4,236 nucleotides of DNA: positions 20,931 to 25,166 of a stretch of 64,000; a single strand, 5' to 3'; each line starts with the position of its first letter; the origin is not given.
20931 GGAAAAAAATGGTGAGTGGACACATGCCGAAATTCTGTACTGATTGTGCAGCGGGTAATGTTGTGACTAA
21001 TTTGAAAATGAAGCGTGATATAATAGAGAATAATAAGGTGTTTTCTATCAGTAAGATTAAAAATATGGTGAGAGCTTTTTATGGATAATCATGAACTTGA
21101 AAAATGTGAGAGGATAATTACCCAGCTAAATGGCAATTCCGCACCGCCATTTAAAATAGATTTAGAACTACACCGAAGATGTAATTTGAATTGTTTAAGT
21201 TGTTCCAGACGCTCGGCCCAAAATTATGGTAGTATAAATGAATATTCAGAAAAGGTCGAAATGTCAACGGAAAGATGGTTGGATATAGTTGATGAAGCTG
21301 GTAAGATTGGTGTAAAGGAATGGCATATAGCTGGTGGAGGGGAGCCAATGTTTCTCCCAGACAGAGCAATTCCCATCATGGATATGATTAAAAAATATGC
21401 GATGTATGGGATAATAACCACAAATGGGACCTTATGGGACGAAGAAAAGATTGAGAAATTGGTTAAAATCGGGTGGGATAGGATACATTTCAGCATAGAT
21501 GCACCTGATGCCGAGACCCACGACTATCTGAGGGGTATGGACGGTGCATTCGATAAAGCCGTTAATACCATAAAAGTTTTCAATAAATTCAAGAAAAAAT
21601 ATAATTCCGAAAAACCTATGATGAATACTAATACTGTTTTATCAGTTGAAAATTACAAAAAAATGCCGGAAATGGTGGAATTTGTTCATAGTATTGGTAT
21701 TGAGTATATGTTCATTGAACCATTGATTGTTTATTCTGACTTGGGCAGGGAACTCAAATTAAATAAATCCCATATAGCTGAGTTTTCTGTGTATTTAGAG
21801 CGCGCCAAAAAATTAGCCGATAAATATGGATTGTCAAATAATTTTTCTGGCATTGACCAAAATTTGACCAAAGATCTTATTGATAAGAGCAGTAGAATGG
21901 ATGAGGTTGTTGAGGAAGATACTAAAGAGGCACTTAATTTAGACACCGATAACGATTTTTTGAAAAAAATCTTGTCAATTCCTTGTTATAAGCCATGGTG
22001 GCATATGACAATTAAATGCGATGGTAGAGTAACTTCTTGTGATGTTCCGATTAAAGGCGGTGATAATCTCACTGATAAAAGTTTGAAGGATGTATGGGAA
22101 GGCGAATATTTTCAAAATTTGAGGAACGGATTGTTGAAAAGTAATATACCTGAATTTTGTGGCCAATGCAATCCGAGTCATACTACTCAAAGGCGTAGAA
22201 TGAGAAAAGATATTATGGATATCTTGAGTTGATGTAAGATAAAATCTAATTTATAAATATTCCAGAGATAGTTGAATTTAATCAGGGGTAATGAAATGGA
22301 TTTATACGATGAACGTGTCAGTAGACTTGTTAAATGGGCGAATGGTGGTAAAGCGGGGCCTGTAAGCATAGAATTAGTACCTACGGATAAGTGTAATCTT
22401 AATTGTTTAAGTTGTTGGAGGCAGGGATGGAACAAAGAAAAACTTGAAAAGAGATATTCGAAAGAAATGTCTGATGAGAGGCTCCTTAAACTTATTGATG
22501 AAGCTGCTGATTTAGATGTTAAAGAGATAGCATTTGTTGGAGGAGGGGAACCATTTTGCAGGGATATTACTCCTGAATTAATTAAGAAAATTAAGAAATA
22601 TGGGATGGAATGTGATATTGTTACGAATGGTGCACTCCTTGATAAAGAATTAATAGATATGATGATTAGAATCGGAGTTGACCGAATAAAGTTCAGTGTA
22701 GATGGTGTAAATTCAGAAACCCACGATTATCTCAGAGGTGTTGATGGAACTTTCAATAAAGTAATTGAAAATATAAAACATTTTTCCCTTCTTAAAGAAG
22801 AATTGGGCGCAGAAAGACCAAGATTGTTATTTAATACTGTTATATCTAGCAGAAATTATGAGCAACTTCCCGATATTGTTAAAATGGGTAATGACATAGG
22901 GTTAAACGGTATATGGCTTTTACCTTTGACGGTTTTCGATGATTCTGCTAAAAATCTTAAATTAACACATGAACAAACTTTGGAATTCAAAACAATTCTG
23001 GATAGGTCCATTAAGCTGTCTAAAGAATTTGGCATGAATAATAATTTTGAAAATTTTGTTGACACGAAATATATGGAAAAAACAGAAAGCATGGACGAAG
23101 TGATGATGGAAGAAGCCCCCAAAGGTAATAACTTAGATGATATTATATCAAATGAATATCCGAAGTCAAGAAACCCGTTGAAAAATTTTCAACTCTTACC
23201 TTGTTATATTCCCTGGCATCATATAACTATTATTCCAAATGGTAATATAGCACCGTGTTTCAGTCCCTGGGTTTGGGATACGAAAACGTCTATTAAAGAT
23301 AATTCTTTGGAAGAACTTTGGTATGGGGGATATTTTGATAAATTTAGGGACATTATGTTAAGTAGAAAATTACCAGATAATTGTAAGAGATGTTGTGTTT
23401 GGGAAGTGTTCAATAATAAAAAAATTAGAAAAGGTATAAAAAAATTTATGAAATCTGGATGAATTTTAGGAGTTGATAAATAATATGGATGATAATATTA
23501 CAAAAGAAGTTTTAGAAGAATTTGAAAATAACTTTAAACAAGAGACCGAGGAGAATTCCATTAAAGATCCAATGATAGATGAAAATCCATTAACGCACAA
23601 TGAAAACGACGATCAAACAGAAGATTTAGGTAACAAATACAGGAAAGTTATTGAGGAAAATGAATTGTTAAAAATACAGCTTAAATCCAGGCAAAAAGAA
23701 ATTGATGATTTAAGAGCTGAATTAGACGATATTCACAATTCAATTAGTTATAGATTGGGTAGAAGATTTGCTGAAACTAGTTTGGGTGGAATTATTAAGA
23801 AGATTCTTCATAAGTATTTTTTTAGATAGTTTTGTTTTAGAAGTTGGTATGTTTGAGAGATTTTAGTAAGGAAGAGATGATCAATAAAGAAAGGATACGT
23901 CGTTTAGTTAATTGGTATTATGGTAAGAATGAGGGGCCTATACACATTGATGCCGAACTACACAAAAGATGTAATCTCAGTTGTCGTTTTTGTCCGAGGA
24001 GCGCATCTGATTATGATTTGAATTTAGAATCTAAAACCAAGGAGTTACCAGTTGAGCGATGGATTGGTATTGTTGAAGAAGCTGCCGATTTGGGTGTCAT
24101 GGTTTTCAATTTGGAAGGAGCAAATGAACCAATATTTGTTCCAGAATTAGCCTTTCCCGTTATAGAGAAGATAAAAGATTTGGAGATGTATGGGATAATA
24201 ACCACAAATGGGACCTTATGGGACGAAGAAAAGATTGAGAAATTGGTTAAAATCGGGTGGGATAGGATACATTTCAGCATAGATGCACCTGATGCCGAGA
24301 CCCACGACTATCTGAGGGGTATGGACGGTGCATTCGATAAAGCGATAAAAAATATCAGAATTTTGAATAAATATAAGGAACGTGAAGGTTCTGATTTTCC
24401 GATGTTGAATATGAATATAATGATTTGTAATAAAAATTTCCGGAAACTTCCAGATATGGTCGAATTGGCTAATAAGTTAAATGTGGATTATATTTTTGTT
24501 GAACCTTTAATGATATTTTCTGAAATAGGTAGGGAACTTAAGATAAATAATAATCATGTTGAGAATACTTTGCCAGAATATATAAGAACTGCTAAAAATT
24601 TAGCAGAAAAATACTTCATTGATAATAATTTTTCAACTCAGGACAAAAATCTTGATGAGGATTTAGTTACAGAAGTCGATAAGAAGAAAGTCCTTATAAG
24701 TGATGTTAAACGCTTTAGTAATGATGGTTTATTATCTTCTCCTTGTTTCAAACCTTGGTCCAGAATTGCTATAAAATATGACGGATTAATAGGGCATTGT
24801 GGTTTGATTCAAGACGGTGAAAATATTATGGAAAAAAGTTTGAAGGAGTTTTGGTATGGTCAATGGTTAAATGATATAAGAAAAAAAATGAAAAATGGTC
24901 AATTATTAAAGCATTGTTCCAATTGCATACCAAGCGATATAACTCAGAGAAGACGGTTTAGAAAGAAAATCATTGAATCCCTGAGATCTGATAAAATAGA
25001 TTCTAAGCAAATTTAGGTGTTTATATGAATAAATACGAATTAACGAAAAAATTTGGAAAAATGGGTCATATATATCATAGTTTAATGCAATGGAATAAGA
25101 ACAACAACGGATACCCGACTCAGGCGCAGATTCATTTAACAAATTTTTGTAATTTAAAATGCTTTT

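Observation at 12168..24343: Mosaic perfect-identity tracts between otherwise divergent plus-strand paralogs (gene-conversion signature)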

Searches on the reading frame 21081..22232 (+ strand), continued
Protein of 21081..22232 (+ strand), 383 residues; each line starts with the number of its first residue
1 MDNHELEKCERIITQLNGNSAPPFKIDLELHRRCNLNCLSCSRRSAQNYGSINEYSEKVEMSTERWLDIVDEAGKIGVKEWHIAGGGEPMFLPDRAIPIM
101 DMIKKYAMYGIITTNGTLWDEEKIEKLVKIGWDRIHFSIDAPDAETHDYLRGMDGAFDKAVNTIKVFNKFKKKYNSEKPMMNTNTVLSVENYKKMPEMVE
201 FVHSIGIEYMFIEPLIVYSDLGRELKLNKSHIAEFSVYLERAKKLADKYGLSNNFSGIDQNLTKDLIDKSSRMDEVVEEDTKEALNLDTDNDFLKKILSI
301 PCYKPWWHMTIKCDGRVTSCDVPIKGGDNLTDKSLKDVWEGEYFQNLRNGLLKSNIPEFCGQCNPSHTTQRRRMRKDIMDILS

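Call 72: list_cluster_members(proteins=[P0001])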
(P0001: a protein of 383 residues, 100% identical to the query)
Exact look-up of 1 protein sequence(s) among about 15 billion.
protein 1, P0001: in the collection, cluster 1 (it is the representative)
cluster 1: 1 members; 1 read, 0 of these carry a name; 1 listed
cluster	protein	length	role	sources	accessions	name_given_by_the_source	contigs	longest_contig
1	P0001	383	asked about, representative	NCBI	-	-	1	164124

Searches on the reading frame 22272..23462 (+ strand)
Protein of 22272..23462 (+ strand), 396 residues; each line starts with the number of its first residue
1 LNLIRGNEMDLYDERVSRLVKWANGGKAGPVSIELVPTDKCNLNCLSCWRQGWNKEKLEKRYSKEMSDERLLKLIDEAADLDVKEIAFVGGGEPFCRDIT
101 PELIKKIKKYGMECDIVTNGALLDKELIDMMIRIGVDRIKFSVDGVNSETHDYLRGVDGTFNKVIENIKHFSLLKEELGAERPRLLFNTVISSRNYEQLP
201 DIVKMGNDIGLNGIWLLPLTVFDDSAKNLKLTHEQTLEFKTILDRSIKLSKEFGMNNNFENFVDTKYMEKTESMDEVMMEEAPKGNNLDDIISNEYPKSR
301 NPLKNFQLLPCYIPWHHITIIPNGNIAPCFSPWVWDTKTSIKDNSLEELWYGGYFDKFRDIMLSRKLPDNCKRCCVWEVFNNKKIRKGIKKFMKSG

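Call 4: search_protein_families(library=pfam, proteins=[window:22272-23462:+])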
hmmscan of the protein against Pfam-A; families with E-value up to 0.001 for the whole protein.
window:22272-23462:+ (396 aa): 3 families
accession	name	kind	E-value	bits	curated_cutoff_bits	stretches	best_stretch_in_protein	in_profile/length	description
PF04055.27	Radical_SAM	-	1.5e-22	81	29.5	1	36-171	2-136/166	Radical SAM superfamily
PF13186.11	SPASM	-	4e-08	33.9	21.5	1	311-374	1-66/67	Iron-sulfur cluster-binding domain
PF13353.11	Fer4_12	-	4.5e-07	30.7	22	1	39-146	13-116/137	4Fe-4S single cluster domain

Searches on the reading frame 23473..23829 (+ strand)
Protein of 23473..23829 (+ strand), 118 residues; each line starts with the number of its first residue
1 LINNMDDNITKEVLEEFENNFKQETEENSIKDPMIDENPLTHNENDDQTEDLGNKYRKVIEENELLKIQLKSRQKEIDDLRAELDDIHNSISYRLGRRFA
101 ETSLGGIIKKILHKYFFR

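Call 29: find_encoding_contigs(protein=window:23473-23829:+, flank=10000, max_places=6)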
Protein window:23473-23829:+ (118 aa): no gene with exactly this product is on record in the collection.

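Call 39: search_protein_families(library=pfam, max_evalue=0.01, proteins=[window:23473-23829:+])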
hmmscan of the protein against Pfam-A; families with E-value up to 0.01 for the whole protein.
window:23473-23829:+ (118 aa): 2 families
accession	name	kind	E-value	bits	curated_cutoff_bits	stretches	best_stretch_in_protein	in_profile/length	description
PF18504.6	Csm1_N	-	0.00032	21.4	26.3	1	58-91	24-57/70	Csm1 N-terminal domain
PF11932.13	DUF3450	-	0.00041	20.2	32.6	1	43-92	40-89/241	Protein of unknown function (DUF3450)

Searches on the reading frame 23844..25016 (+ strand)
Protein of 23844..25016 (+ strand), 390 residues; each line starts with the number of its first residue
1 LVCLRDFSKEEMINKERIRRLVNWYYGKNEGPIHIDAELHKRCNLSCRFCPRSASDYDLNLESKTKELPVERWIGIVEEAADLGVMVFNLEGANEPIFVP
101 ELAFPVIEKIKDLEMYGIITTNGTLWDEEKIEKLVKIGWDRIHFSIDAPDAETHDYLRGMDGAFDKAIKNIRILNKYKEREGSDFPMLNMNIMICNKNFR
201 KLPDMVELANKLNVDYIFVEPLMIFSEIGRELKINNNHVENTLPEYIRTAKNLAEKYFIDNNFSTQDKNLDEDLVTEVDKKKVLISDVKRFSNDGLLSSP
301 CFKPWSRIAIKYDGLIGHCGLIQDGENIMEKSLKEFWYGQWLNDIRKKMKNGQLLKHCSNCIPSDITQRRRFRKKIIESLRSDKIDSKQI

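Call 6: search_protein_families(library=ncbifam, proteins=[window:23844-25016:+])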
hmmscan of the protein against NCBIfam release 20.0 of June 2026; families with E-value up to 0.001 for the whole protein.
window:23844-25016:+ (390 aa): 47 families (the best 25 are shown)
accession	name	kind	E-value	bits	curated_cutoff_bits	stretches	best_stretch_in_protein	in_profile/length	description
TIGR04317.1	W_rSAM_matur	equivalog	3.3e-29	102.1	380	1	37-242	8-204/349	tungsten cofactor oxidoreductase radical SAM maturase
TIGR02109.1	PQQ_syn_pqqE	equivalog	2.3e-25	89.3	381.35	1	31-219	5-179/358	pyrroloquinoline quinone biosynthesis protein PqqE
TIGR04545.1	rSAM_ahbD_hemeb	equivalog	1.4e-24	87.2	500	1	37-338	4-287/339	heme b synthase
NF050035.1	rSAM_WgK_link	exception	6.9e-24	84.5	650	1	30-231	6-190/367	radical SAM/SPASM peptide maturase WgkB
TIGR04051.1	rSAM_NirJ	equivalog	8.5e-24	84.2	515.45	1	38-239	7-192/354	heme d1 biosynthesis radical SAM protein NirJ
TIGR04303.1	GeoRSP_rSAM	equivalog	8.9e-20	71.5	400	1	31-359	3-297/325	GeoRSP system radical SAM/SPASM protein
TIGR02668.1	moaA_archaeal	equivalog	1.4e-19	70.2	325.25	1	38-327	15-273/303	GTP 3',8-cyclase MoaA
TIGR04311.1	rSAM_Geo_metal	subfamily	1.9e-19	70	400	1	33-244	3-209/423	radical SAM/SPASM family putative metalloenzyme maturase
TIGR04251.1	SCM_rSAM_ScmF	equivalog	3.6e-19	69.4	400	1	39-217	10-177/353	SynChlorMet cassette radical SAM/SPASM protein ScmF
TIGR04250.1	SCM_rSAM_ScmE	equivalog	7.6e-18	64.5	400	1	32-348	2-303/358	SynChlorMet cassette radical SAM/SPASM protein ScmE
TIGR04054.1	rSAM_NirJ1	equivalog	1.9e-17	63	650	1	29-222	33-210/387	putative heme d1 biosynthesis radical SAM protein NirJ1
TIGR04053.2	TIGR04053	equivalog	2.3e-17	63.3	395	1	29-223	4-187/366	TIGR04053 family radical SAM/SPASM domain-containing protein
NF033640.1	N_Twi_rSAM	subfamily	3.2e-17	62.7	170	2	301-376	5-84/398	twitch domain-containing radical SAM protein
TIGR04347.1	pseudo_SAM_Halo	equivalog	2.3e-16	60.1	525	1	38-215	43-205/390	TIGR04347 family pseudo-SAM/SPASM protein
NF045574.1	sacti_mat_StsB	exception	3.2e-16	59.2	625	1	42-233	105-277/466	StsB family radical SAM/SPASM domain sactipeptide maturase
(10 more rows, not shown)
